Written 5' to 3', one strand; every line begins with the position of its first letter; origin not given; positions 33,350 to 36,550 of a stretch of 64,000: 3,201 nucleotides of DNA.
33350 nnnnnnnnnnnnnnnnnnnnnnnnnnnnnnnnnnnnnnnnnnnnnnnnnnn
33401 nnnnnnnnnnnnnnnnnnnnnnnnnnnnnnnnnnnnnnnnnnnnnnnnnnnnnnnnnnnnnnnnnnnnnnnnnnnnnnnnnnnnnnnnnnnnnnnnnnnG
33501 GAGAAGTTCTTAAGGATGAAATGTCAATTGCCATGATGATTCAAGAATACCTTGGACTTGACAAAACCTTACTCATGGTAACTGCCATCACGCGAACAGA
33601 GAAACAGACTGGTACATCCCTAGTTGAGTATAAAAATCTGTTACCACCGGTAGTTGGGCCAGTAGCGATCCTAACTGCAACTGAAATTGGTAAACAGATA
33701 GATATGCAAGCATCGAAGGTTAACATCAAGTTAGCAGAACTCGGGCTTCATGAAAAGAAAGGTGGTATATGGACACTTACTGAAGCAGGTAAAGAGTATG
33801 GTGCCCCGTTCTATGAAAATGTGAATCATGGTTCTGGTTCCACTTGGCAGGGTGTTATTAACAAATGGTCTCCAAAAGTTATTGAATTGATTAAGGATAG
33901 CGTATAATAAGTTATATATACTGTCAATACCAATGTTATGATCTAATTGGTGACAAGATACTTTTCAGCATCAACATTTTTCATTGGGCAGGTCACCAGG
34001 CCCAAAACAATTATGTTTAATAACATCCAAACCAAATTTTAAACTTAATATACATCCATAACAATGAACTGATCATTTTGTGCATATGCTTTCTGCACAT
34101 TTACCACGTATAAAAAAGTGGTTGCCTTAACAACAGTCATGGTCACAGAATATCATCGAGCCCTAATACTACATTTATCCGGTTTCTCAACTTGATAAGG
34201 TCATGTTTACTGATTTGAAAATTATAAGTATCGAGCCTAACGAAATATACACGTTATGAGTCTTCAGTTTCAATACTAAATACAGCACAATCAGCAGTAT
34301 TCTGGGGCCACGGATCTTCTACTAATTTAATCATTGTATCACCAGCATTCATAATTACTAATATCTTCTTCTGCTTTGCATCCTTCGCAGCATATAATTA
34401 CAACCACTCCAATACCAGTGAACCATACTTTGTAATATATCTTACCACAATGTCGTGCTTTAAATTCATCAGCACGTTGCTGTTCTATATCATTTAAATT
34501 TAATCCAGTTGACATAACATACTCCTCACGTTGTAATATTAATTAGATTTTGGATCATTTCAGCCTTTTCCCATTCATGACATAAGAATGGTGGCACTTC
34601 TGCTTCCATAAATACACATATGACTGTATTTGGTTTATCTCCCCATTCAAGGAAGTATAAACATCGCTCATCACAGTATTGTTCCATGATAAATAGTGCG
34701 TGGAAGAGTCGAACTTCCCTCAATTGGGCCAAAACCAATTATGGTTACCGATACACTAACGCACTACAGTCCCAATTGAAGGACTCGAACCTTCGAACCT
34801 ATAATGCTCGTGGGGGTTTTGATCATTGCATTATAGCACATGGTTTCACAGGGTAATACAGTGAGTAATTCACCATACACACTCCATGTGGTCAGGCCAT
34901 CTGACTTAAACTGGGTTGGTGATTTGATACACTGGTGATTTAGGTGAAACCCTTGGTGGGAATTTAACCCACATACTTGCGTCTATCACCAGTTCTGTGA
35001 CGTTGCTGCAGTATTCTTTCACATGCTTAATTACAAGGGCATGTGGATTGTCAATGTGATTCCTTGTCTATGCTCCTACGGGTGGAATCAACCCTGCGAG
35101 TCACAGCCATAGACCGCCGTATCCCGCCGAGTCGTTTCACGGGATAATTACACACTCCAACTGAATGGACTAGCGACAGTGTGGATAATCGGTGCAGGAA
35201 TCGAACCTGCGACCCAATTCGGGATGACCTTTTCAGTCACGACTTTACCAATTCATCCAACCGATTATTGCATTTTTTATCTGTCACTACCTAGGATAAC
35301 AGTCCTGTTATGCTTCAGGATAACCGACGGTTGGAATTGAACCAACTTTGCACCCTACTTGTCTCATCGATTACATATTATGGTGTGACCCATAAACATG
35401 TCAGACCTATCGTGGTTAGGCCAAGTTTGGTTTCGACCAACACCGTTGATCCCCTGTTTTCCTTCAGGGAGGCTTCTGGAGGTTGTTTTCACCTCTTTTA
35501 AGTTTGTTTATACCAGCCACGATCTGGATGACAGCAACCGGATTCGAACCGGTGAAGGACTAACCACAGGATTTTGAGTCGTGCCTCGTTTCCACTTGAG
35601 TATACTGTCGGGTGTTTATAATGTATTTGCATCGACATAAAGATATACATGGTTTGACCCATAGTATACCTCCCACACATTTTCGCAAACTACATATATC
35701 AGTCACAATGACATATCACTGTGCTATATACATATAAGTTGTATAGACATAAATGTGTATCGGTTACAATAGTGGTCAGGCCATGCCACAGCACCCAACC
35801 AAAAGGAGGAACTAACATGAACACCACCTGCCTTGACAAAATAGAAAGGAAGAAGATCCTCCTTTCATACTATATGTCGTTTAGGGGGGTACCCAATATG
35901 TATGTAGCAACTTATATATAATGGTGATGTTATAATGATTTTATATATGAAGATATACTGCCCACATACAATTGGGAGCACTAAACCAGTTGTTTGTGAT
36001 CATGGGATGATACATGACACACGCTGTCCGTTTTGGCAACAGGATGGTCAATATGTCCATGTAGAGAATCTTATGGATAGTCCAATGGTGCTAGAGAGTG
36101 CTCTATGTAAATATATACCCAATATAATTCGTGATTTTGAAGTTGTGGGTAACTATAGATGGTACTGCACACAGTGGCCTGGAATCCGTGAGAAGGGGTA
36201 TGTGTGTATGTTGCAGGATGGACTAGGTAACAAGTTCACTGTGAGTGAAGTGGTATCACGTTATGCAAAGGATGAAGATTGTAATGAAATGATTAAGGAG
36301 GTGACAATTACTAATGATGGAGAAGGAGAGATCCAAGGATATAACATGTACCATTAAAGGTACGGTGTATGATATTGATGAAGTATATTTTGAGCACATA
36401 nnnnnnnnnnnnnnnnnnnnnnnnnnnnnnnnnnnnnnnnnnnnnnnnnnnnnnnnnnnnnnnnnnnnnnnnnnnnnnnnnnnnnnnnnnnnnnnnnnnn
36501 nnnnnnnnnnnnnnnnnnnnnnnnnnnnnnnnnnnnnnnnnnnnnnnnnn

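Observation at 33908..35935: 2-kb non-coding island with class-II tRNA-like genes, a tRNA 3' fragment and iteron-like repeats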

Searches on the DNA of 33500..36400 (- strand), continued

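Call 74: search_rna_families(source=window, start=35400, end=35530, threshold=evalue, max_evalue=10, show_alignments=3)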
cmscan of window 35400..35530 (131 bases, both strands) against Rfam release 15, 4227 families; matches with E-value up to 10: 3.
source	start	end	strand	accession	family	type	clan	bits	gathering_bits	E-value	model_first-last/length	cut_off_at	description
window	35481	35510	+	RF00066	U7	Gene; snRNA;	-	12.4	34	1.4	1-62/62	no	U7 small nuclear RNA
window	35468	35507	+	RF03289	mir-1205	Gene; miRNA;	-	11.7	75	6.7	1-63/63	no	mir-1205 microRNA precursor family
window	35500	35528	+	RF02182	ST7-AS2_2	Gene; lncRNA;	-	9.3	45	4.4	1-47/47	no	ST7 antisense RNA 2 conserved region 2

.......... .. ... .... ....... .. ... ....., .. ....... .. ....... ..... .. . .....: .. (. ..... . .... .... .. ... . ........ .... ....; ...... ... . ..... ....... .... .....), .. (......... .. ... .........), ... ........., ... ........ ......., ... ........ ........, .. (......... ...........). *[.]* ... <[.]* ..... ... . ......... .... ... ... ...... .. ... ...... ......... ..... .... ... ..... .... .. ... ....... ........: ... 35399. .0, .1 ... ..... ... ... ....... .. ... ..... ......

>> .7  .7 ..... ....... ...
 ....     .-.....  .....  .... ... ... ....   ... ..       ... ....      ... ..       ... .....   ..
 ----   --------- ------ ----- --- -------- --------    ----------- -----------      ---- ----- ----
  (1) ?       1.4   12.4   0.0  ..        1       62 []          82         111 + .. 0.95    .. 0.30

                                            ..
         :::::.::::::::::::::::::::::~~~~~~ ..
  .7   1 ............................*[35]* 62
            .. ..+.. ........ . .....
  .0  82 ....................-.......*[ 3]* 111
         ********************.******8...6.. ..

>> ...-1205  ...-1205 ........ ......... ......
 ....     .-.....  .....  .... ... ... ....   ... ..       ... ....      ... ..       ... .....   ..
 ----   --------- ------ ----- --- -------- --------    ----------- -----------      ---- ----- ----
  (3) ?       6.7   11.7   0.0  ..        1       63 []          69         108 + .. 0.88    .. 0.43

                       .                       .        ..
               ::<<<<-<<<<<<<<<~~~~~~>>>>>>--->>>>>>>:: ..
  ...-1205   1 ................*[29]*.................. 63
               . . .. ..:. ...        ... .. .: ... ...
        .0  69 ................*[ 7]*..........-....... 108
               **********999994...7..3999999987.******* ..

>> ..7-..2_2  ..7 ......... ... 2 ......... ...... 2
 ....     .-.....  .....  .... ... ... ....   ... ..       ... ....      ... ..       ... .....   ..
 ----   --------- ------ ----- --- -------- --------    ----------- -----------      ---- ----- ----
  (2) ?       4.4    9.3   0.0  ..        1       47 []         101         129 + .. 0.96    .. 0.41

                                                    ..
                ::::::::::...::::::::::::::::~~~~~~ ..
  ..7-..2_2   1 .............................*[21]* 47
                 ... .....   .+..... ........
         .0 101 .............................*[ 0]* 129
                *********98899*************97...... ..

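Call 75: search_with_rna_model(model_id=R1, sources=[window, L082, L083, L086, L008], max_evalue=0.00001, make_alignment=true)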
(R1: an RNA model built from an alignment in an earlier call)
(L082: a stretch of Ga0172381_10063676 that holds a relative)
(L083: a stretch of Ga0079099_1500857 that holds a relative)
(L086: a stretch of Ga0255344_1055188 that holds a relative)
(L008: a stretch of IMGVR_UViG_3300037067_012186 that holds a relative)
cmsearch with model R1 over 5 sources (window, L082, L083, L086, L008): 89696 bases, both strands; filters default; matches with E-value up to 0.00001: 5.
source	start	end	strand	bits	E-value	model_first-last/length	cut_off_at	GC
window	35410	35522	-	138.7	1e-36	1-115/115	no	0.47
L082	394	502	-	136.1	5.7e-36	1-115/115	no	0.43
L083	1116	1226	+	93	1.3e-23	1-115/115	no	0.46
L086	1649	1759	-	90.7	5.9e-23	1-115/115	no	0.48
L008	1262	1371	+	70.3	3.9e-17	1-115/115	no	0.42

Alignment A10: 5 matches aligned to the model, 117 columns, each read 5' to 3' on its own strand. Consensus structure (alignment columns), stored with it:
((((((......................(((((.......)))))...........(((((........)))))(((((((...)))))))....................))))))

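Call 98: search_with_rna_model(model_id=R1, sources=[L104, L105, L106, L107, L108], max_evalue=1, show_alignments=3)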
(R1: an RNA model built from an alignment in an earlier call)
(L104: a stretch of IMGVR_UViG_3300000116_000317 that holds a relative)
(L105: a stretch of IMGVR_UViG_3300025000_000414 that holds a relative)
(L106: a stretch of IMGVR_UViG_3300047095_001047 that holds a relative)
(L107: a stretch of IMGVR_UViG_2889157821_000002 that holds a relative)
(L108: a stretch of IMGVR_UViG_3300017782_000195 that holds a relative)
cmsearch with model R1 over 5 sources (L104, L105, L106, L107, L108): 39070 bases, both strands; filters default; matches with E-value up to 1: 4.
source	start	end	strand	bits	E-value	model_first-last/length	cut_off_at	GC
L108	5709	5822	+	18.7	0.011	1-115/115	no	0.49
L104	4064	4177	-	18.3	0.014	1-115/115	no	0.5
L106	4152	4168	-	14.1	0.22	28-44/115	no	0.47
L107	10195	10211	-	14.1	0.22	28-44/115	no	0.47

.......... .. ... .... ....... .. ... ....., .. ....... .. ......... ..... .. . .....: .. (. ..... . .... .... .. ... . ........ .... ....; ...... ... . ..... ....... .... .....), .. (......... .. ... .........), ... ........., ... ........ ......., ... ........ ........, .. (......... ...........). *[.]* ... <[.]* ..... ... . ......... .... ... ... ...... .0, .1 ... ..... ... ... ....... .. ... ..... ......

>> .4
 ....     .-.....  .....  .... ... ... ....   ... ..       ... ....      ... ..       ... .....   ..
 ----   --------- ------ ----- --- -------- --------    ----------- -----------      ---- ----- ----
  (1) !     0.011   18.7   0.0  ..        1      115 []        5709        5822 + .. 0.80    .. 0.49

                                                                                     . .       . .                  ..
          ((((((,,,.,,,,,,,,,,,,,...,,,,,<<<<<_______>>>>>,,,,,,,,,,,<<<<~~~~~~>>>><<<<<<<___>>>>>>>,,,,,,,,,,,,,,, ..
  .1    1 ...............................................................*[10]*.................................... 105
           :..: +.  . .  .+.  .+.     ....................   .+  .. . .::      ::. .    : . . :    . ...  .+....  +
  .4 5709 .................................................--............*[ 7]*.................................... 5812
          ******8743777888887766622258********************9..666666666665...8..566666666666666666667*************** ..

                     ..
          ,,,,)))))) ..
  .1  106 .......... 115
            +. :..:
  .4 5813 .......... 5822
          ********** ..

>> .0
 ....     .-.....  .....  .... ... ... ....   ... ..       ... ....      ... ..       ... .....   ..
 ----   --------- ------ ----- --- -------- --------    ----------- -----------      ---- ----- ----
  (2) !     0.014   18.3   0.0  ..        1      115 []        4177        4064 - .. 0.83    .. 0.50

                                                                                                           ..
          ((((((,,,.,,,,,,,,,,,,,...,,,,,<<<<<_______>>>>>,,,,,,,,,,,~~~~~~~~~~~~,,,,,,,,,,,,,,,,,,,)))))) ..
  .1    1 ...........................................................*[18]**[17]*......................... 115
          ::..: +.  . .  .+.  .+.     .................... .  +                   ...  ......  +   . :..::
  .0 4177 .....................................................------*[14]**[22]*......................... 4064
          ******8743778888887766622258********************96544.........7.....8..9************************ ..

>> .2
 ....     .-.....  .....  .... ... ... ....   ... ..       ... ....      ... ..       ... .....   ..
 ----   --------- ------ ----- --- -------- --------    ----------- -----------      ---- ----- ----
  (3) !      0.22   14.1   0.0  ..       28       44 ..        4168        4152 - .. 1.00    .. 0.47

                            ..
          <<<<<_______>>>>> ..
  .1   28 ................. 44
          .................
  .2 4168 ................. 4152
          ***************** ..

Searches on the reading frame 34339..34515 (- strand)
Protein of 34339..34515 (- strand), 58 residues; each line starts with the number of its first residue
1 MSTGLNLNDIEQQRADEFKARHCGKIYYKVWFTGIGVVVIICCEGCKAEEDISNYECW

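Call 9: search_protein_families(library=pfam, proteins=[window:34339-34515:-], max_evalue=0.01)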
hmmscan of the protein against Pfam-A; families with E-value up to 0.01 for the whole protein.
window:34339-34515:- (58 aa): 0 families

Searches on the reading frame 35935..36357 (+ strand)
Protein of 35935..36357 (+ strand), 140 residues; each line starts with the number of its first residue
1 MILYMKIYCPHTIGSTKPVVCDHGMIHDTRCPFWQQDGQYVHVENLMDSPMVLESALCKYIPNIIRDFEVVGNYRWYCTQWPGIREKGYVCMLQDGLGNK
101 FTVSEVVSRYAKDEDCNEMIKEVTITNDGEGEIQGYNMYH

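Call 9: search_protein_families(library=pfam, proteins=[window:35935-36357:+], max_evalue=0.01)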
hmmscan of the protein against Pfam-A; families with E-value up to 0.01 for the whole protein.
window:35935-36357:+ (140 aa): 0 families

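Call 61: find_encoding_contigs(protein=window:35935-36357:+, flank=10000, max_places=6)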
Protein window:35935-36357:+ (140 aa): no gene with exactly this product is on record in the collection.
